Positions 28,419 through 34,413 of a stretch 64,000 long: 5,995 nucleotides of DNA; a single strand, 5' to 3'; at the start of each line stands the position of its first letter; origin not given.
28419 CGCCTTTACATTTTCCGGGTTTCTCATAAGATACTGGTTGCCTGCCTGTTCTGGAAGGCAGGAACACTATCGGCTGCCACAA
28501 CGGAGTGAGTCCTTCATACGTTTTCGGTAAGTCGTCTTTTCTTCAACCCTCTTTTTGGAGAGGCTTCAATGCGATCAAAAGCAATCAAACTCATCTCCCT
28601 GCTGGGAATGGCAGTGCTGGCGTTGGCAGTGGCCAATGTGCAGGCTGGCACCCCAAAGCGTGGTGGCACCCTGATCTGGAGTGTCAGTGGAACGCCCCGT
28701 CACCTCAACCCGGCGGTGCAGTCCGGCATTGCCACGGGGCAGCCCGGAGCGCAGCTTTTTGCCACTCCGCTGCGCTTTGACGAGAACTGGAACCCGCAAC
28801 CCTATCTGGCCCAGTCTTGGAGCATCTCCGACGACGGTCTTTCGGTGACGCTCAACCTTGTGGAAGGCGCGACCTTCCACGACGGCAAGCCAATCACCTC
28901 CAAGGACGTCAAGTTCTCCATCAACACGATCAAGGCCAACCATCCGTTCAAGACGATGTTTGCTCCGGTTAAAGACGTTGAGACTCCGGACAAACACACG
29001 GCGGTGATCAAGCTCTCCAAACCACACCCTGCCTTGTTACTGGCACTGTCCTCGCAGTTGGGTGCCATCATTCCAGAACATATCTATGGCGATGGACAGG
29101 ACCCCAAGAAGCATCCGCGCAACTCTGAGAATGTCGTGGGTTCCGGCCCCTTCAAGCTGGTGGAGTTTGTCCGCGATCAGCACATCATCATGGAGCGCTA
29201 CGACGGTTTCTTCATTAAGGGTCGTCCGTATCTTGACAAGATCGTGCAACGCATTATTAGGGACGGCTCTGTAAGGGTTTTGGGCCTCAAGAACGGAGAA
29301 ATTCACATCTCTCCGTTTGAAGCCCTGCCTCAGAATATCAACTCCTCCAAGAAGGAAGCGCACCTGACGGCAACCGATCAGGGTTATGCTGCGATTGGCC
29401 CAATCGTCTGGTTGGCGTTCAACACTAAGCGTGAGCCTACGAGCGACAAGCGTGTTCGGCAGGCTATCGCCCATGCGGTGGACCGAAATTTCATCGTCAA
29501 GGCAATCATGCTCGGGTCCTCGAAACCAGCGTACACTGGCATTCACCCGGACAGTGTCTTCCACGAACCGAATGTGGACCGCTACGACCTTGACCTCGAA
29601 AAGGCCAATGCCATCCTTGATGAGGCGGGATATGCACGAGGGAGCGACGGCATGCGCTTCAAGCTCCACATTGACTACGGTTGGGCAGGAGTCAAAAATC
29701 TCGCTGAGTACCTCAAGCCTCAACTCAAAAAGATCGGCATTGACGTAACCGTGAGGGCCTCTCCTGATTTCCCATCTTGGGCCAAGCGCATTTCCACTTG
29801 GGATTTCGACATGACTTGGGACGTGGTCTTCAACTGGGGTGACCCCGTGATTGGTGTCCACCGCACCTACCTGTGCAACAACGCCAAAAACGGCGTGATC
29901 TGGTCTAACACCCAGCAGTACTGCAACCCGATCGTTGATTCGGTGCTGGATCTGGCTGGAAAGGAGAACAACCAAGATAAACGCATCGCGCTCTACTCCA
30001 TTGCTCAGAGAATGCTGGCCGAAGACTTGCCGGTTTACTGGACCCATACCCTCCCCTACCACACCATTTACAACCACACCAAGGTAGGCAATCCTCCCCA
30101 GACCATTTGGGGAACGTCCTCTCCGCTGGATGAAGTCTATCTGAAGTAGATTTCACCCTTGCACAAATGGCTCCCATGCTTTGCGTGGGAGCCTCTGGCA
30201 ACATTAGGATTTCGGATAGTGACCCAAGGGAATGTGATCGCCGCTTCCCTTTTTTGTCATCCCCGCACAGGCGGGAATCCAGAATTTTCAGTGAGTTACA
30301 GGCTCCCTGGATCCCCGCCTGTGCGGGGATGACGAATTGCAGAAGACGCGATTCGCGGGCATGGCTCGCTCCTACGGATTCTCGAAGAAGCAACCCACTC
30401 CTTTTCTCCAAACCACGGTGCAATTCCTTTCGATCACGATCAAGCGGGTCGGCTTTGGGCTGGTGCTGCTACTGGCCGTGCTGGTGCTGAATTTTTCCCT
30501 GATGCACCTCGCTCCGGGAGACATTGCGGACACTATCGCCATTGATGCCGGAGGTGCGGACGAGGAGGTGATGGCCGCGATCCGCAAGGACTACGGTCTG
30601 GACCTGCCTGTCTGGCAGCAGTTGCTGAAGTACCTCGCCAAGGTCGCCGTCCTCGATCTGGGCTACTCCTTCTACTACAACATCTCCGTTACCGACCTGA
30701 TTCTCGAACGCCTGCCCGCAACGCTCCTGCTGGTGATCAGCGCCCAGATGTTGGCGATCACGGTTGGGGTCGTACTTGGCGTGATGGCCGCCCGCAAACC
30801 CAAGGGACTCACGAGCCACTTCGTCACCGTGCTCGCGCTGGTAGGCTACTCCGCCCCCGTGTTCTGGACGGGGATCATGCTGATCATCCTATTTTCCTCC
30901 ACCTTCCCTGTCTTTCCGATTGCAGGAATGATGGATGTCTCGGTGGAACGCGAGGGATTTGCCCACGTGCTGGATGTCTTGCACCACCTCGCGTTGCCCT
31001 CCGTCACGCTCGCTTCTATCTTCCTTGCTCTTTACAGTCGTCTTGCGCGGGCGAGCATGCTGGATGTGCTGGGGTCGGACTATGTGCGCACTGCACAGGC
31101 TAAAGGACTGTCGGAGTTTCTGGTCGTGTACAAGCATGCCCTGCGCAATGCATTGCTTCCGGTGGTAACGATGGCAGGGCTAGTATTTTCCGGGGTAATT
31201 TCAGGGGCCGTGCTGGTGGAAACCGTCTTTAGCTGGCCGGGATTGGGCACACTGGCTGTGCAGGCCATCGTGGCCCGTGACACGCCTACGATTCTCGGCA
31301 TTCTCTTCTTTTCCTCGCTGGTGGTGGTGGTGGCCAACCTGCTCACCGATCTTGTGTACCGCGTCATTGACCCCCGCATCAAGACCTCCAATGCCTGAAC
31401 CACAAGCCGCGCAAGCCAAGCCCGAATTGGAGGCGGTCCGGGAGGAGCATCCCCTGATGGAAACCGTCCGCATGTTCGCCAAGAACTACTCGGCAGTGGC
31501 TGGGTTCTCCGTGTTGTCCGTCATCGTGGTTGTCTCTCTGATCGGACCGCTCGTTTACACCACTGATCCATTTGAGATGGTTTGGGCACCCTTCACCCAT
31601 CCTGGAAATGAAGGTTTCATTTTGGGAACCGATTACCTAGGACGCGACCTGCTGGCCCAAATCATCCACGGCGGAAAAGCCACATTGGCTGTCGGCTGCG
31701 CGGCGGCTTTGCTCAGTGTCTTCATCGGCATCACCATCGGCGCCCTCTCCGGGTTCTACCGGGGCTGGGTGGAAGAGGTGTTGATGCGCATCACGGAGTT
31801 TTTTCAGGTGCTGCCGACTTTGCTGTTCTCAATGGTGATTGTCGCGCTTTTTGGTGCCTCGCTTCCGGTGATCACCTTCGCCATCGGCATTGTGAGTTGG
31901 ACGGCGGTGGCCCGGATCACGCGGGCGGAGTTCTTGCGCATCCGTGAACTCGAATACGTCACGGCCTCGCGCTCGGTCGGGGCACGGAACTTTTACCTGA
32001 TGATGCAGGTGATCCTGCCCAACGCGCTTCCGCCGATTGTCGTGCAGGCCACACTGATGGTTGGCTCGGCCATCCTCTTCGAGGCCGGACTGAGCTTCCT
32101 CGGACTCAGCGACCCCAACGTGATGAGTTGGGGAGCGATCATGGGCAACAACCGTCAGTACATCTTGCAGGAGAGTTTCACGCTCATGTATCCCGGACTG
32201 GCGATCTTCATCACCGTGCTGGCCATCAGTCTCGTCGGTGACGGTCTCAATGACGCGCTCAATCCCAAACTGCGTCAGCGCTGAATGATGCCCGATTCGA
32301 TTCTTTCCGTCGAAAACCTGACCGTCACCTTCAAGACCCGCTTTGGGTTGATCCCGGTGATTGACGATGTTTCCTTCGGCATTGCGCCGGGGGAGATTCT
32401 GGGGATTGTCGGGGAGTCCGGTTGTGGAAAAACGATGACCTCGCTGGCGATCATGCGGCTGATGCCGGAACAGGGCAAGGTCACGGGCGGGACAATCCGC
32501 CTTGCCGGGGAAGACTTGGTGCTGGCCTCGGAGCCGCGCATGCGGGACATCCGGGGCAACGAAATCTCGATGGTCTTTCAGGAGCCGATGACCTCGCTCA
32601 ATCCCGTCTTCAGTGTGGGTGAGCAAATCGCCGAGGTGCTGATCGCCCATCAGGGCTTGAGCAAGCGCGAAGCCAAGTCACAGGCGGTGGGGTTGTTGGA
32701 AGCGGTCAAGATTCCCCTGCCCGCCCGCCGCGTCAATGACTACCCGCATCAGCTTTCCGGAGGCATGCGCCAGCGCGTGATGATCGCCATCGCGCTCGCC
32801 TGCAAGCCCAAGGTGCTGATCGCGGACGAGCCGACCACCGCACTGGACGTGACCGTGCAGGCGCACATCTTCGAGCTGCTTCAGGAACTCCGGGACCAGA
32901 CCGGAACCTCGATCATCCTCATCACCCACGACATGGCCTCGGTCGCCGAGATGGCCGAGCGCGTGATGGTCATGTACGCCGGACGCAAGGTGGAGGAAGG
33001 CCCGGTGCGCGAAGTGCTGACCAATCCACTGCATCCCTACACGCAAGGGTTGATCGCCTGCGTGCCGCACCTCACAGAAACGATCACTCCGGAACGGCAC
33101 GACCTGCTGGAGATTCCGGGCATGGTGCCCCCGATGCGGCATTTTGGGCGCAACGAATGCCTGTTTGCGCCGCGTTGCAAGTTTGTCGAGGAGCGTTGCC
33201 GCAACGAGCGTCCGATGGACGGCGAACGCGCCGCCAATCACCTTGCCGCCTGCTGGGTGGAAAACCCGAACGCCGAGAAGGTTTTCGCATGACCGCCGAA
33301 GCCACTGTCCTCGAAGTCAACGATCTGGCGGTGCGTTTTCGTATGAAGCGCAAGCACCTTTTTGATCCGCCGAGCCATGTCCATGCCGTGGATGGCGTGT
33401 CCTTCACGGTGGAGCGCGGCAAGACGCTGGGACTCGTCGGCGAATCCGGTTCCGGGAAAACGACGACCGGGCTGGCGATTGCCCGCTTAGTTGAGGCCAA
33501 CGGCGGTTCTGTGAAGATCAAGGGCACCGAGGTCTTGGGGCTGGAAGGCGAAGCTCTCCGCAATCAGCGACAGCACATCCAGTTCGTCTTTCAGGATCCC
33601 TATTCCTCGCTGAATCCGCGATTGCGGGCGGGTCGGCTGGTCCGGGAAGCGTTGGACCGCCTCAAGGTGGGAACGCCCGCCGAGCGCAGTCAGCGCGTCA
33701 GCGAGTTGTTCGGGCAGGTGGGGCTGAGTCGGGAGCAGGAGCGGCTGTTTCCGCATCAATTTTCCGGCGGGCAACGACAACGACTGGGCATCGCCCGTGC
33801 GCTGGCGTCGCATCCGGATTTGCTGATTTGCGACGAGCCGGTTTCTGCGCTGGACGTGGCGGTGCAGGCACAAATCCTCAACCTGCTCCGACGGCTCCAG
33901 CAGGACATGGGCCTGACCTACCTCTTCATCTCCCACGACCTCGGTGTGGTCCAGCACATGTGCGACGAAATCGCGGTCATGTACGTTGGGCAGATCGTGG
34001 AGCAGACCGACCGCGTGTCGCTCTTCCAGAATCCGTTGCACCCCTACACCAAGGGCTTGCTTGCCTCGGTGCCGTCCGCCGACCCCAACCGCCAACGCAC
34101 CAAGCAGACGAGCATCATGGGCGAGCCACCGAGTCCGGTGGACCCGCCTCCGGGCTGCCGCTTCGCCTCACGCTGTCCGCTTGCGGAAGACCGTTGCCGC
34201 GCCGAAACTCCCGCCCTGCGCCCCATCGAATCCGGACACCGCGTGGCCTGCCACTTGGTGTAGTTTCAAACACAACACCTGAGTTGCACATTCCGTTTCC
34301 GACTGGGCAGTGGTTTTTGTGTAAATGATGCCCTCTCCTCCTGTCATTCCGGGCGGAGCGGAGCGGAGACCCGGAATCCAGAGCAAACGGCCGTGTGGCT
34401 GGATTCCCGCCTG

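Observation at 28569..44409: Catabolic island 2 around a second MttB paralogue: Dpp-type ABC importer, racemase-superfamily enzyme, tandem SDRs, DapA-family lyase, ALDH, PuuB-like FAD oxidase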

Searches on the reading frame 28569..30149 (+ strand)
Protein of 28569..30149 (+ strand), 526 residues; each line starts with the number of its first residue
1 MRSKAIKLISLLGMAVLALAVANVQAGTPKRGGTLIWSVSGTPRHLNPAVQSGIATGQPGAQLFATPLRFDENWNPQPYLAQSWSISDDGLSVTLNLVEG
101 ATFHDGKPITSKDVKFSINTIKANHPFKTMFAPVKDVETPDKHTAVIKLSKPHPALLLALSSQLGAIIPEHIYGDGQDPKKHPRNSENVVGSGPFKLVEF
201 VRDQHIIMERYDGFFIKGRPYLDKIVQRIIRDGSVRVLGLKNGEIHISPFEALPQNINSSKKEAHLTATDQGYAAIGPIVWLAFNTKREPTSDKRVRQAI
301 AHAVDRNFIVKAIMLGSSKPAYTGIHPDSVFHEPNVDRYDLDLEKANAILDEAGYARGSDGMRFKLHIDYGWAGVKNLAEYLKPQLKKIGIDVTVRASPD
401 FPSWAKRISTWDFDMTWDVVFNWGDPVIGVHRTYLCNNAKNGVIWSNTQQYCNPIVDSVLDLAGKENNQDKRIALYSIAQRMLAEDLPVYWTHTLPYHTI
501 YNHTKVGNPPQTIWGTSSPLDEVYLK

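Call 3: search_protein_families(library=pfam, proteins=[window:28569-30149:+])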
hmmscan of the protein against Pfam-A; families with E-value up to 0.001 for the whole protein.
window:28569-30149:+ (526 aa): 1 family
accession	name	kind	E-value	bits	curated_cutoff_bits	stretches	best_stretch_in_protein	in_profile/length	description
PF00496.27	SBP_bac_5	-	6.6e-86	289.2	32.4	1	76-439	2-366/368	Bacterial extracellular solute-binding proteins, family 5 Middle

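Call 5: search_protein_families(library=ncbifam, proteins=[window:28569-30149:+], max_evalue=0.00001)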
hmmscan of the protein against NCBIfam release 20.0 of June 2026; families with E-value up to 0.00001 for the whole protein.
window:28569-30149:+ (526 aa): 11 families
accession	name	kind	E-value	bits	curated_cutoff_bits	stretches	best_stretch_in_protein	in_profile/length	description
TIGR02294.1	nickel_nikA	equivalog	6.4e-46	156.9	393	1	69-426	41-404/501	nickel ABC transporter substrate-binding protein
NF043070.1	DppA_dipep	equivalog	1.2e-42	146.3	1005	1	12-490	13-501/535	dipeptide ABC transporter periplasmic-binding protein DppA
NF045468.1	Opp5A_nikA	equivalog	3.3e-41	141.3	600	1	66-488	47-452/488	nickel ABC transporter substrate-binding protein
NF045467.1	Opp4A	equivalog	3e-39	134.7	650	1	27-500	29-533/556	oligopeptide ABC transporter substrate-binding protein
NF047575.1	opine_bind_CntA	exception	6.2e-37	127.3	800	1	14-418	16-431/535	staphylopine-dependent metal ABC transporter substrate-binding lipoprotein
NF011942.0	PRK15413.1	equivalog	3.1e-33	115.3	594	1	69-488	64-476/512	glutathione ABC transporter substrate-binding protein GsiB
NF011689.0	PRK15109.1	equivalog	4.5e-33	114.7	560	1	11-490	11-505/547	ABC transporter substrate-binding protein SapA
TIGR04028.1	SBP_KPN_01854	hypoth_equivalog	2.3e-27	95.7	468.5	1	77-486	45-471/509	TIGR04028 family ABC transporter substrate-binding protein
NF011684.0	PRK15104.1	equivalog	1.5e-17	63.5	947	1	7-491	13-510/543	oligopeptide ABC transporter substrate-binding protein OppA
NF007287.0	PRK09755.1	equivalog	2.4e-13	49.8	1098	1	8-492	9-500/535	ABC transporter substrate-binding protein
NF010149.0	PRK13626.1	equivalog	8.6e-06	24.7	476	0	64-216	151-291/552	HTH-type transcriptional regulator SgrR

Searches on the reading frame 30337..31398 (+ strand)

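Call 3: search_protein_families(library=pfam, proteins=[window:30337-31398:+])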
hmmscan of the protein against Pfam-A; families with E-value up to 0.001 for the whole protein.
window:30337-31398:+ (353 aa): 2 families
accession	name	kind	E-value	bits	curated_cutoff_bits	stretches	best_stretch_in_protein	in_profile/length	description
PF00528.27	BPD_transp_1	-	7.8e-43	146.8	26.4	1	144-349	1-183/184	Binding-protein-dependent transport system inner membrane component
PF19300.4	BPD_transp_1_N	-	1.3e-09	38.7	23.8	1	33-132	4-113/114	Binding-prot-dependent transport system membrane comp, N-term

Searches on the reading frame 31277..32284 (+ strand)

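Call 3: search_protein_families(library=pfam, proteins=[window:31277-32284:+])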
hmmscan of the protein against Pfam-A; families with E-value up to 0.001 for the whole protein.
window:31277-32284:+ (335 aa): 2 families
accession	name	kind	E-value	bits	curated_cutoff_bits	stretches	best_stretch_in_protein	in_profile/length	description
PF00528.27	BPD_transp_1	-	7.6e-31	107.7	26.4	1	151-334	1-184/184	Binding-protein-dependent transport system inner membrane component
PF12911.12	OppC_N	-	3.6e-06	27.2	23.9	1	62-101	5-44/53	N-terminal TM domain of oligopeptide transport permease C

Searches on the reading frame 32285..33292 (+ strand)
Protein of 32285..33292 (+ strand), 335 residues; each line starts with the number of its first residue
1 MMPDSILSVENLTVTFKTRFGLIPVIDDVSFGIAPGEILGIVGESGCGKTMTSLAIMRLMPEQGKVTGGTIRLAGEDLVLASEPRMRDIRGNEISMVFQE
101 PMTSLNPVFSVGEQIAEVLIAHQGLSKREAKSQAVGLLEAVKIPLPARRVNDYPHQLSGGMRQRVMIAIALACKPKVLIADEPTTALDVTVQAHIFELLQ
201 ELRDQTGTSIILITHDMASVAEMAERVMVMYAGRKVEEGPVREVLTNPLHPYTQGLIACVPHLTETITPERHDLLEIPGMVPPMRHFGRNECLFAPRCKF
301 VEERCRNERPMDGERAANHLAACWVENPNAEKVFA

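Call 3: search_protein_families(library=pfam, proteins=[window:32285-33292:+])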
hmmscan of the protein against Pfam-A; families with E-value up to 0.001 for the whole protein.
window:32285-33292:+ (335 aa): 5 families
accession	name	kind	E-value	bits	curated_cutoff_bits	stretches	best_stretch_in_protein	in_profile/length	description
PF00005.33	ABC_tran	-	6e-31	108.3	25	1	27-185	2-137/137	ABC transporter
PF08352.17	oligo_HPY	-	1.5e-15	57.7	27.1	1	236-305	1-65/65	Oligopeptide/dipeptide transporter, C-terminal region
PF13304.12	AAA_21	-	2.2e-07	31.7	27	1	151-218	232-301/304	AAA domain, putative AbiEii toxin, Type IV TA system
PF02463.25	SMC_N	-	1e-06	28.8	40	1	39-229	27-211/220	RecF/RecN/SMC N terminal domain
PF13401.12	AAA_22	-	4.8e-05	24.1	27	1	38-214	7-122/130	AAA domain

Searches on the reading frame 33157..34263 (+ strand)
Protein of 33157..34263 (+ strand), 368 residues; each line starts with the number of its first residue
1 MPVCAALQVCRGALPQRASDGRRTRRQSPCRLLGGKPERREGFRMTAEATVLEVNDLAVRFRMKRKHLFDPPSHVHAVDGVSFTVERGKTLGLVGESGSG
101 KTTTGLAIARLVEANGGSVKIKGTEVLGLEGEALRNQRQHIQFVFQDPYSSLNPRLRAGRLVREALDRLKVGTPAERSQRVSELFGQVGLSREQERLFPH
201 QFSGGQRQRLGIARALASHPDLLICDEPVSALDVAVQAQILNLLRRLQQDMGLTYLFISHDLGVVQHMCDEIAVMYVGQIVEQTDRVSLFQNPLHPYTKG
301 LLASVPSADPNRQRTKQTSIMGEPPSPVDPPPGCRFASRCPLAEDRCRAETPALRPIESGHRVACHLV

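Call 3: search_protein_families(library=pfam, proteins=[window:33157-34263:+])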
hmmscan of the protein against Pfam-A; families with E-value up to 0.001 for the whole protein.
window:33157-34263:+ (368 aa): 5 families
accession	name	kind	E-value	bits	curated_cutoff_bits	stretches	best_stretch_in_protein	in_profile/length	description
PF00005.33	ABC_tran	-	2.7e-31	109.4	25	1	79-229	2-136/137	ABC transporter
PF08352.17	oligo_HPY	-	2.8e-20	72.9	27.1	1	281-347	1-65/65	Oligopeptide/dipeptide transporter, C-terminal region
PF13304.12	AAA_21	-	2.9e-05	24.7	27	0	199-264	235-302/304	AAA domain, putative AbiEii toxin, Type IV TA system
PF02463.25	SMC_N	-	0.00011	22.2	40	1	92-276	28-213/220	RecF/RecN/SMC N terminal domain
PF13191.12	AAA_16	-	0.00021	22.3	32.6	1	91-250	27-162/167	AAA ATPase domain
